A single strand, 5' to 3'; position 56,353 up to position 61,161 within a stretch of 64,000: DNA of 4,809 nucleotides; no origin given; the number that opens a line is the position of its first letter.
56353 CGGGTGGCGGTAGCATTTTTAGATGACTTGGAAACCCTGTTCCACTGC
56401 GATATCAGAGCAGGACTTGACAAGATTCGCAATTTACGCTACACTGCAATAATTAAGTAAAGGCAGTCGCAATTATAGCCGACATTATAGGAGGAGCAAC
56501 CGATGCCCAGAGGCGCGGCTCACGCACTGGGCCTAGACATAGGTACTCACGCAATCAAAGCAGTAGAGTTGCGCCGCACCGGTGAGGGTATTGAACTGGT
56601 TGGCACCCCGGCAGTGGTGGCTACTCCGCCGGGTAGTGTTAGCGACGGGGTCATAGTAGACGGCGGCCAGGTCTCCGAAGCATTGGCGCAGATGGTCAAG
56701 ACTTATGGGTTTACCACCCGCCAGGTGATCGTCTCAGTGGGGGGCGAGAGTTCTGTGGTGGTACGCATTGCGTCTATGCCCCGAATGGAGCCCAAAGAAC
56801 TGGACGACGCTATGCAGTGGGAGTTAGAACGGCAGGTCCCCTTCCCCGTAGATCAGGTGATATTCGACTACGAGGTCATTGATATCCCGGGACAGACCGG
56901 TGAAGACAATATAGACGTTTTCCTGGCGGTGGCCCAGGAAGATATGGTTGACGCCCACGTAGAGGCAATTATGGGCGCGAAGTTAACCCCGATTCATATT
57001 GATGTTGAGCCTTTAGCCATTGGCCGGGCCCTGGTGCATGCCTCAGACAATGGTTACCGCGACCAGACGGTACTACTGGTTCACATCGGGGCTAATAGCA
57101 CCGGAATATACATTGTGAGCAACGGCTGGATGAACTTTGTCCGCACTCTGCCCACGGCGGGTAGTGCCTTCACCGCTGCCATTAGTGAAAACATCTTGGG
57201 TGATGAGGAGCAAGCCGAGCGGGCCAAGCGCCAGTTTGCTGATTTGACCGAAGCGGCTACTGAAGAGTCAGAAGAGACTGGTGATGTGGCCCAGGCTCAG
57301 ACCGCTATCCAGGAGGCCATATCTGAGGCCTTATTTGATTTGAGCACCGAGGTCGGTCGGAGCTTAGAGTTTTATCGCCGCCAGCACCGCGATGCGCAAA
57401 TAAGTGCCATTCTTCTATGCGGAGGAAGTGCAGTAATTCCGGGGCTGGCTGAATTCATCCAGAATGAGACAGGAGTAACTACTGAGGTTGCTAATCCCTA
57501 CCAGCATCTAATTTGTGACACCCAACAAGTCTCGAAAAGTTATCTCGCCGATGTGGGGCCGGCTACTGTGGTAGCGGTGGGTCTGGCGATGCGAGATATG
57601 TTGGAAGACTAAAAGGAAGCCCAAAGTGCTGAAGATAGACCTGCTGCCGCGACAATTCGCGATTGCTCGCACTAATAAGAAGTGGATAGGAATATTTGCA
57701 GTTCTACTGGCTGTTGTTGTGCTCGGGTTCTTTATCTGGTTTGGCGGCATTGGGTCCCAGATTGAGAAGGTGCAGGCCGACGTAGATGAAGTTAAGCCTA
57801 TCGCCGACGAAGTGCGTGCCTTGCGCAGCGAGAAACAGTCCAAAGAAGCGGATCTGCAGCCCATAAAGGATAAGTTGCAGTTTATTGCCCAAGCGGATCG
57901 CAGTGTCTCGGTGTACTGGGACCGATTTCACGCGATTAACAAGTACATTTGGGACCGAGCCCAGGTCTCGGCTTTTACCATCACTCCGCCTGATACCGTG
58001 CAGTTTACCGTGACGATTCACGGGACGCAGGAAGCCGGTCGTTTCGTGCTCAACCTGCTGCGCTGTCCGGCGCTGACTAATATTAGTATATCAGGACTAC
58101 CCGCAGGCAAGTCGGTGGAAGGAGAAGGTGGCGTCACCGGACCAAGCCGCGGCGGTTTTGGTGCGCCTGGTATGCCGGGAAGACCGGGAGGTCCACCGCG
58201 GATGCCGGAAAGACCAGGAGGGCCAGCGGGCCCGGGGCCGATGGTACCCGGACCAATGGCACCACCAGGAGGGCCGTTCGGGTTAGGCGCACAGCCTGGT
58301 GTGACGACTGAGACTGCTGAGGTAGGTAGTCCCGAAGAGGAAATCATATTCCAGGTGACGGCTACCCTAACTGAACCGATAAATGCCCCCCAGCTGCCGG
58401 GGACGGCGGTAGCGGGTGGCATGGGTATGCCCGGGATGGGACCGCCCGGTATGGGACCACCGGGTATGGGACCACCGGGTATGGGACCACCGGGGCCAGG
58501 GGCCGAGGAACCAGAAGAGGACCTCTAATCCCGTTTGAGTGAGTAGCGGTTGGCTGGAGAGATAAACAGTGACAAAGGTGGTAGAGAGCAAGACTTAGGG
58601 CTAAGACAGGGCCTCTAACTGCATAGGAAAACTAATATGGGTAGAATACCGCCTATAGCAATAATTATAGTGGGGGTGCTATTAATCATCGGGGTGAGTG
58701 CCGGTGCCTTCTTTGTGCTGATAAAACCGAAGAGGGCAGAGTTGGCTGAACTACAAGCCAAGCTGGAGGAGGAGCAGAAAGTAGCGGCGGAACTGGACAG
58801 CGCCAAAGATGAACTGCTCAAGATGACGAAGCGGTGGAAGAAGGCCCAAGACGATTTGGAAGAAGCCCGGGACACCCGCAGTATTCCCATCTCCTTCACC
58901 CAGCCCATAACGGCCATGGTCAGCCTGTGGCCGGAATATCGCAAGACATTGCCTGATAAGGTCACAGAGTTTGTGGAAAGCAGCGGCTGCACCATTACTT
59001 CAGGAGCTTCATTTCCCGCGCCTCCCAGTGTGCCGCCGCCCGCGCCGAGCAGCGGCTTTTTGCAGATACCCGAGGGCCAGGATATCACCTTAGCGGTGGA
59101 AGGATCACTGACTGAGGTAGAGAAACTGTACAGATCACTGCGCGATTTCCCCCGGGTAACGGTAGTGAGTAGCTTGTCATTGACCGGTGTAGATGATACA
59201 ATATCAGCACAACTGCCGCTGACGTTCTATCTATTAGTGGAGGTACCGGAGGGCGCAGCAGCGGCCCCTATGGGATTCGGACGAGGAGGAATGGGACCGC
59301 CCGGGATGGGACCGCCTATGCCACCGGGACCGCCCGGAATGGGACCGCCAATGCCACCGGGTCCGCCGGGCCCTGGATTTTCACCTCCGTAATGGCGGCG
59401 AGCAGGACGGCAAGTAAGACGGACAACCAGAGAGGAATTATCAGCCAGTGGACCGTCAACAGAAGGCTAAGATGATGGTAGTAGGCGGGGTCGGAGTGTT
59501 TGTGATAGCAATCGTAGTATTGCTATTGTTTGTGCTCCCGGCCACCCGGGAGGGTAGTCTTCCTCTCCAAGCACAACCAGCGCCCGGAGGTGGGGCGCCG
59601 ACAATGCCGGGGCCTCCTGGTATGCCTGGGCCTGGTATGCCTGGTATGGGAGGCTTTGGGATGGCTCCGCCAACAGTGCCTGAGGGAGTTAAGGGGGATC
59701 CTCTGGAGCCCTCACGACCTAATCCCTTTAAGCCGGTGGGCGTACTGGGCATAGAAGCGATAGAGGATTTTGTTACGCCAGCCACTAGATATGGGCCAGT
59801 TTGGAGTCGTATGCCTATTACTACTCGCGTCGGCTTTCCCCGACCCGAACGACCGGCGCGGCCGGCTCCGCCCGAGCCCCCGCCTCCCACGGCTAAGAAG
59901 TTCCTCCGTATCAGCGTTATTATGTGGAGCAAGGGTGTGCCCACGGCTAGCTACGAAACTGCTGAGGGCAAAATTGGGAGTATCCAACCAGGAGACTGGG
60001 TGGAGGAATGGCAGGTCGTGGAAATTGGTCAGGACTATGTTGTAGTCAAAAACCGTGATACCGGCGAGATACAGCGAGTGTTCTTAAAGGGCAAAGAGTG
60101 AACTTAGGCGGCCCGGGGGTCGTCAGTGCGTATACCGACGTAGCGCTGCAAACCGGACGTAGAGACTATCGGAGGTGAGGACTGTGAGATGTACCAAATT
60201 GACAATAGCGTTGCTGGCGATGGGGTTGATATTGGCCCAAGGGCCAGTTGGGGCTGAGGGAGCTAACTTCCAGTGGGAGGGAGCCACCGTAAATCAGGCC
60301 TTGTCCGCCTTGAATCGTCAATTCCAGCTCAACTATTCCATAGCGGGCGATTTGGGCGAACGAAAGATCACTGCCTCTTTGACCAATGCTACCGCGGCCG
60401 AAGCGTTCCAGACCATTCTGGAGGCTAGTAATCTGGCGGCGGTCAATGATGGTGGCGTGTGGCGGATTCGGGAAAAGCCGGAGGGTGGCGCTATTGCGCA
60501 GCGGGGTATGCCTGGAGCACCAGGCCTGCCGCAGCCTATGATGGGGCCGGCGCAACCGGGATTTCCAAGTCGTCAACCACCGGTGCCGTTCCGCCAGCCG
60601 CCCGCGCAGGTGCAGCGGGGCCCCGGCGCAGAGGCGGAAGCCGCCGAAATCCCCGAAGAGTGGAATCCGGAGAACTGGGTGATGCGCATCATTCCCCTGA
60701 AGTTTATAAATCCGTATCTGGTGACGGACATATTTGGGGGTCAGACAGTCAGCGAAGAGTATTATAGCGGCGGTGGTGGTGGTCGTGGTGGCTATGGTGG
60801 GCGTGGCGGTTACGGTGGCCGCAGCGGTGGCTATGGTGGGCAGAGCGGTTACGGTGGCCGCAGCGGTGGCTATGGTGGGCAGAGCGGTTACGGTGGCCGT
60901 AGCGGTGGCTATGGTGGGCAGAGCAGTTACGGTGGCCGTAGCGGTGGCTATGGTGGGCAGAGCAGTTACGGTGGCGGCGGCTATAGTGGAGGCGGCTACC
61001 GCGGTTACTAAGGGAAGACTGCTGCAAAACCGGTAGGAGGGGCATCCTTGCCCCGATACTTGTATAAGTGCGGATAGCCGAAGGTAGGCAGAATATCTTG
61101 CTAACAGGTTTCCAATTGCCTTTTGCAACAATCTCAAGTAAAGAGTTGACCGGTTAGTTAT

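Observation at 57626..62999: Five consecutive periplasmic pilus-machine proteins all carry Met/Gly/Pro- or Gly/Tyr-rich low-complexity tracts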

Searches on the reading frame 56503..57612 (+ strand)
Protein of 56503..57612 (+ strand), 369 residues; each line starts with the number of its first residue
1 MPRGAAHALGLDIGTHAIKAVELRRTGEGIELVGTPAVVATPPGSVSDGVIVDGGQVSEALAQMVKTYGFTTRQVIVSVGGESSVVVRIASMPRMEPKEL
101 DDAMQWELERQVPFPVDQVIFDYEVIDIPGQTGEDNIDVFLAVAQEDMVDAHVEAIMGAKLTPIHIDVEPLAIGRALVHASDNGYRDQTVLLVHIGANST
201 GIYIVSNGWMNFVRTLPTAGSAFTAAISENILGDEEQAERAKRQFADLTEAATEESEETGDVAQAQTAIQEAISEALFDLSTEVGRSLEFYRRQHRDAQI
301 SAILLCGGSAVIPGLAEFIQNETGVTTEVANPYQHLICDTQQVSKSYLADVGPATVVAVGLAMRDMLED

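Call 3: search_protein_families(library=pfam, proteins=[window:56503-57612:+], max_evalue=0.1)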
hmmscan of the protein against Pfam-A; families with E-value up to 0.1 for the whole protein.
window:56503-57612:+ (369 aa): 4 families
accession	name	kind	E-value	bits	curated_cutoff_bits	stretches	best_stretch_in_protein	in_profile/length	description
PF11104.14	PilM_2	-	3.4e-59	200.9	27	1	10-365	1-339/340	Type IV pilus assembly protein PilM;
PF14450.12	FtsA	-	2.3e-12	47.8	31.8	1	192-333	2-113/127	Cell division protein FtsA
PF06723.19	MreB_Mbl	-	5.6e-09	35.7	27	1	187-333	144-308/327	MreB/Mbl protein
PF16702.10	DUF5063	-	0.0042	17.9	27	1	228-306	64-142/167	Domain of unknown function (DUF5063)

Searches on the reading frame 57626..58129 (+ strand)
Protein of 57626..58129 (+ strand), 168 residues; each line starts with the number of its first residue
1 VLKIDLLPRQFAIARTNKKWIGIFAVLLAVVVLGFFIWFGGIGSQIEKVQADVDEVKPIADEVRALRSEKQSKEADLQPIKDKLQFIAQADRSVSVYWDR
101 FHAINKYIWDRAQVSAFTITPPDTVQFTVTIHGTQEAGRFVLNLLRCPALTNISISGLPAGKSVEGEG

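Call 48: find_homologous_proteins(query=window:57626-58129:+, max_evalue=0.001)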
Query seq(168 aa) (168 aa): 18 proteins with E <= 0.001 among 118 candidates.
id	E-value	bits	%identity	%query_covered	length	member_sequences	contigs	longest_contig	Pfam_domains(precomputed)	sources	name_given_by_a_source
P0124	2.7e-49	185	55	100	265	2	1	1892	-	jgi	-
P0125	6.1e-49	184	53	98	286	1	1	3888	-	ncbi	ncbi:MAG: PilN domain-containing protein, partial [Armatimonadota bacterium]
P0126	2.5e-47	179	52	98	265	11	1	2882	-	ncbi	-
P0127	1.3e-46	177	51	100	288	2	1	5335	-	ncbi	-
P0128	7.0e-46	174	54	100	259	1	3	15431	-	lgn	-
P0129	1.3e-45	173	51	95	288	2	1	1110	-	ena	-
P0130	1.7e-44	170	51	93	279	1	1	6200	-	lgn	-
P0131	2.4e-44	169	54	100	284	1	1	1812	-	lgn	-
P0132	1.3e-43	167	51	100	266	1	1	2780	-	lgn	-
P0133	3.1e-43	166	50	100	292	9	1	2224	-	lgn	-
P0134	6.6e-43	164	50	100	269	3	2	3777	-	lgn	-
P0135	2.9e-42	162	48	99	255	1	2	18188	-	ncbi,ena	-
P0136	4.4e-42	162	51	100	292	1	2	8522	-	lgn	-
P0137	4.3e-41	159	49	100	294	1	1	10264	-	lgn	-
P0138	7.5e-41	158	51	98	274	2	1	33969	-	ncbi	-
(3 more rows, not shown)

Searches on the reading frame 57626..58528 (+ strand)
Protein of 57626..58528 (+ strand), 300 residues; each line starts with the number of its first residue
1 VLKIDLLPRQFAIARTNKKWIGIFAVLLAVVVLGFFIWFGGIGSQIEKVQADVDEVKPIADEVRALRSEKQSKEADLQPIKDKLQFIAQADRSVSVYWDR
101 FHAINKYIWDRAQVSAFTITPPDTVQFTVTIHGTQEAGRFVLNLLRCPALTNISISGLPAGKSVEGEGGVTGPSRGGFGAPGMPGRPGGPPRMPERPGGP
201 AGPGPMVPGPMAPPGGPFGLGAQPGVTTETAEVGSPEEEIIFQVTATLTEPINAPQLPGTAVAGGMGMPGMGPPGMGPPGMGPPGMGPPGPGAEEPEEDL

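Call 3: search_protein_families(library=pfam, proteins=[window:57626-58528:+], max_evalue=0.1)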
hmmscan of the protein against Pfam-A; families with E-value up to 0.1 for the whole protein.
window:57626-58528:+ (300 aa): 0 families

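Call 34: search_protein_families(library=ncbifam, proteins=[window:57626-58528:+], max_evalue=1)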
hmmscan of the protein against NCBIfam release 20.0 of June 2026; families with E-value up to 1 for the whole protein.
window:57626-58528:+ (300 aa): 3 families
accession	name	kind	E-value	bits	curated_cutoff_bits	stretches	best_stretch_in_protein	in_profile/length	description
NF045709.1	Amuc_1101_fam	equivalog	0.0013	17.6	650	1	2-108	355-461/608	Amuc_1101 family PilM-like pilus complex protein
NF011045.0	PRK14475.1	equivalog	0.16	12.1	211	1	20-77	15-78/169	F0F1 ATP synthase subunit B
NF040576.1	T2SS_GspM_XpsM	equivalog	0.2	11.3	60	1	24-85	5-70/180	type II secretion system protein GspM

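Call 60: predict_structure(alignment_id=A2)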
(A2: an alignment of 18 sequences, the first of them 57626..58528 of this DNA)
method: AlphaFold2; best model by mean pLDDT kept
length: 300 residues; sequences in the alignment: 18
mean_pLDDT: 69.2   pTM: 0.42
mean pLDDT of the five models: 69.2, 68.8, 66.8, 66.1, 64.7
residues with pLDDT >= 90: 56; 70-90: 110; 50-70: 41; < 50: 93
segments of 3 or more residues with pLDDT < 50: 1-3, 163-190, 192-195, 197-202, 204-206, 209-211, 213-216, 218-230, 264-272, 275-278, 280-283, 285-287, 292-297
pLDDT, mean of each block of 10 residues (from residue 1): 51 62 86 81 77 86 90 89 90 89 87 90 92 88 93 83 42 37 44 49 47 45 42 71 93 79 47 48 50 48
secondary structure, 60 per line:
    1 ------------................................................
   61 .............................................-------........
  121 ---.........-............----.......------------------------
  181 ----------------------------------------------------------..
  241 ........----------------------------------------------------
elements in order: H13-105 E113-120 E124-132 H134-145 E150-156 E239-248

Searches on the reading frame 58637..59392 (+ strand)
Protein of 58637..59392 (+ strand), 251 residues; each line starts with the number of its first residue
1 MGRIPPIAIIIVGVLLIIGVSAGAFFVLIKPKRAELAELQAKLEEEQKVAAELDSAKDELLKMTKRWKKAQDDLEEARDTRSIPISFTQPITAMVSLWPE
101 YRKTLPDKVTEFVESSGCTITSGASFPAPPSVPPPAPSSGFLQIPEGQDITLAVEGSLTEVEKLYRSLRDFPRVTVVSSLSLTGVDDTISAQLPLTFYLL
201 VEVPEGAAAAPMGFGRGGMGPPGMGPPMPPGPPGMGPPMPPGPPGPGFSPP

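Call 3: search_protein_families(library=pfam, proteins=[window:58637-59392:+], max_evalue=0.1)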
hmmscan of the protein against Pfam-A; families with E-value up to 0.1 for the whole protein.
window:58637-59392:+ (251 aa): 3 families
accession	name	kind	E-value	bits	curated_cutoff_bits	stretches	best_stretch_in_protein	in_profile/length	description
PF04350.18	PilO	-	0.00088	19.9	22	0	32-75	4-47/145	Pilus assembly protein, PilO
PF05859.17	Mis12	-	0.013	15.6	25.7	1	33-104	118-191/231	Mis12 protein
PF04612.17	T2SSM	-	0.064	13.9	27.8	1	12-66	19-73/160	Type II secretion system (T2SS), protein M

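Call 34: search_protein_families(library=ncbifam, proteins=[window:58637-59392:+], max_evalue=1)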
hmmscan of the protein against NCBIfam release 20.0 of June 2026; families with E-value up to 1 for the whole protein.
window:58637-59392:+ (251 aa): 6 families
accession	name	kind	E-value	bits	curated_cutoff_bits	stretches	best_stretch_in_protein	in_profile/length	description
NF033928.1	alph_xenorhab_A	subfamily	0.0015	17.9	125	1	7-74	220-285/339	alpha-xenorhabdolysin family binary toxin subunit A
NF004285.1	PRK05696.1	equivalog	0.0063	16.3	179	1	7-49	21-63/171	flagellar basal body-associated protein FliL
NF052667.1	Tsi2_fam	equivalog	0.044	14.2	70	1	24-77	8-55/73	Tsi2 family anti-toxin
NF040576.1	T2SS_GspM_XpsM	equivalog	0.12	12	60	1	6-63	4-61/180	type II secretion system protein GspM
TIGR04320.1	Surf_Exclu_PgrA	domain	0.35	10.1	70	1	33-78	304-349/360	SEC10/PgrA surface exclusion domain-containing protein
NF045487.1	ASRP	equivalog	0.97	7.9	300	0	35-78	140-183/593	archaea-specific SMC-related protein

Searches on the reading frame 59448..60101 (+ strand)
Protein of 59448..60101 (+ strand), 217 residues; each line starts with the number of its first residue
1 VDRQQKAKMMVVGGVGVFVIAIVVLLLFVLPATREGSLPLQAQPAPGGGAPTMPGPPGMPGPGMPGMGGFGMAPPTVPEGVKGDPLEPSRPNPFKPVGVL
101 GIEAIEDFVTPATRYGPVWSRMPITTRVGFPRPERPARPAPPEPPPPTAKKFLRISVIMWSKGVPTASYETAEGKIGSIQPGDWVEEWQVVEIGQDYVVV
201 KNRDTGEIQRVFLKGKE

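Call 3: search_protein_families(library=pfam, proteins=[window:59448-60101:+], max_evalue=0.1)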
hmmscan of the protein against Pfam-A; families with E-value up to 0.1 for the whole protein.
window:59448-60101:+ (217 aa): 0 families

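Call 34: search_protein_families(library=ncbifam, proteins=[window:59448-60101:+], max_evalue=1)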
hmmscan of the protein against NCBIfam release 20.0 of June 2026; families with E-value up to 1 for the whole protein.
window:59448-60101:+ (217 aa): 3 families
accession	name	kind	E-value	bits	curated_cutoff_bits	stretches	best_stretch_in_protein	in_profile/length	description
NF041515.1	GspC_delta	equivalog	0.037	13.8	150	1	133-211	84-163/311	type II secretion system protein GspC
TIGR03021.1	pilP_fam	equivalog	0.062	14.3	34.65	1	136-200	49-118/119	type IV pilus biogenesis protein PilP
NF041620.1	MXAN_5187_fam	hypoth_equivalog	0.29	10.8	200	1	41-152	392-450/601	MXAN_5187 family protein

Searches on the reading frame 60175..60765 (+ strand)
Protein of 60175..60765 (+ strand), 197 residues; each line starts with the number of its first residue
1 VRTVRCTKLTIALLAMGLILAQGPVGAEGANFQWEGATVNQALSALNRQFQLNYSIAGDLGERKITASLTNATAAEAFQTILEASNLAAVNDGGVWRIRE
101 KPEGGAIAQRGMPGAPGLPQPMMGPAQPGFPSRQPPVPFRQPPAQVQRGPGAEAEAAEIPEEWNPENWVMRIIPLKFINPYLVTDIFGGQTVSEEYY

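Call 47: find_homologous_proteins(query=window:60175-60765:+, max_evalue=0.001)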
Query seq(197 aa) (197 aa): 3 proteins with E <= 0.001 among 334 candidates.
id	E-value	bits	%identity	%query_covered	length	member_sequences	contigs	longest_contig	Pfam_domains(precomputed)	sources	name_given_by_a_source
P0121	9.6e-74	265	67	96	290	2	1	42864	PF07660.20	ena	-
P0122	1.3e-60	222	57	97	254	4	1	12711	PF07660.20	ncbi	-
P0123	3.6e-60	221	59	98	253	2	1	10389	PF07660.20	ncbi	-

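Call 71: search_protein_representatives(protein=window:60175-60759:+)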
Query: 195 residues. Proteins with E-value up to 0.001 (for the whole library): 55; up to 1e-10: 11; up to 1e-30: 2. The best 55 are listed.
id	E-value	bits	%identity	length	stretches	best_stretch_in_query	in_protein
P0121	1.6e-73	262.8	71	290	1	5-193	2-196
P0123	8.2e-60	218.1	63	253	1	5-195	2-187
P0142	3.1e-28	115.1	43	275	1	14-195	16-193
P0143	5.7e-24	101.2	41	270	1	13-192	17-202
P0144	3.0e-23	98.8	44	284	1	19-192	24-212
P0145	7.5e-22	94.3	48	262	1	7-156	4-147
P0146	7.2e-15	71.5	38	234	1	57-192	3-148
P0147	8.2e-15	71.3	35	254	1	12-192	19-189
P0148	6.1e-13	65.2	35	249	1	4-192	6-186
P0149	6.7e-13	65.0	31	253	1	6-192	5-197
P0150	1.6e-11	60.6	35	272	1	13-195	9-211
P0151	4.4e-10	55.8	37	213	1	7-192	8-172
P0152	5.9e-09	52.2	38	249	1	9-121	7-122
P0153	7.2e-09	51.9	32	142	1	20-128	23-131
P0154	9.3e-09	51.5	32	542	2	25-99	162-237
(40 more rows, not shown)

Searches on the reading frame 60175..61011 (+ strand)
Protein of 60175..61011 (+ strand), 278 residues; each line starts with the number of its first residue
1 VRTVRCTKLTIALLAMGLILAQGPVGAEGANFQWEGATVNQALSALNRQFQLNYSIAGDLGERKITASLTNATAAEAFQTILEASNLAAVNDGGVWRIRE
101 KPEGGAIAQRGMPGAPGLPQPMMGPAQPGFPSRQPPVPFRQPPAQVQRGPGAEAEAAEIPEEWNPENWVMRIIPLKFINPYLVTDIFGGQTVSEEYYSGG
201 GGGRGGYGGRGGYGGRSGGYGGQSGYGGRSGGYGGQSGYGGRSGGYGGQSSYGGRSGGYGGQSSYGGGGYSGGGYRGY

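Call 3: search_protein_families(library=pfam, proteins=[window:60175-61011:+], max_evalue=0.1)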
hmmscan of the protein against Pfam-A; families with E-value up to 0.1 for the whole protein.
window:60175-61011:+ (278 aa): 1 family
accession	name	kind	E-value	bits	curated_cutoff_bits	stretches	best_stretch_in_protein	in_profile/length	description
PF07660.19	STN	-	3.7e-06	27.1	28.4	1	61-100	12-51/52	Secretin and TonB N terminus short domain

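Call 34: search_protein_families(library=ncbifam, proteins=[window:60175-61011:+], max_evalue=1)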
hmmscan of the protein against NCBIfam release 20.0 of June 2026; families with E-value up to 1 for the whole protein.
window:60175-61011:+ (278 aa): 1 family
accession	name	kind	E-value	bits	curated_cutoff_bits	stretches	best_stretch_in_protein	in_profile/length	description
TIGR02515.1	IV_pilus_PilQ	subfamily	0.006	15.6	284.35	1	35-102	9-75/428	type IV pilus secretin PilQ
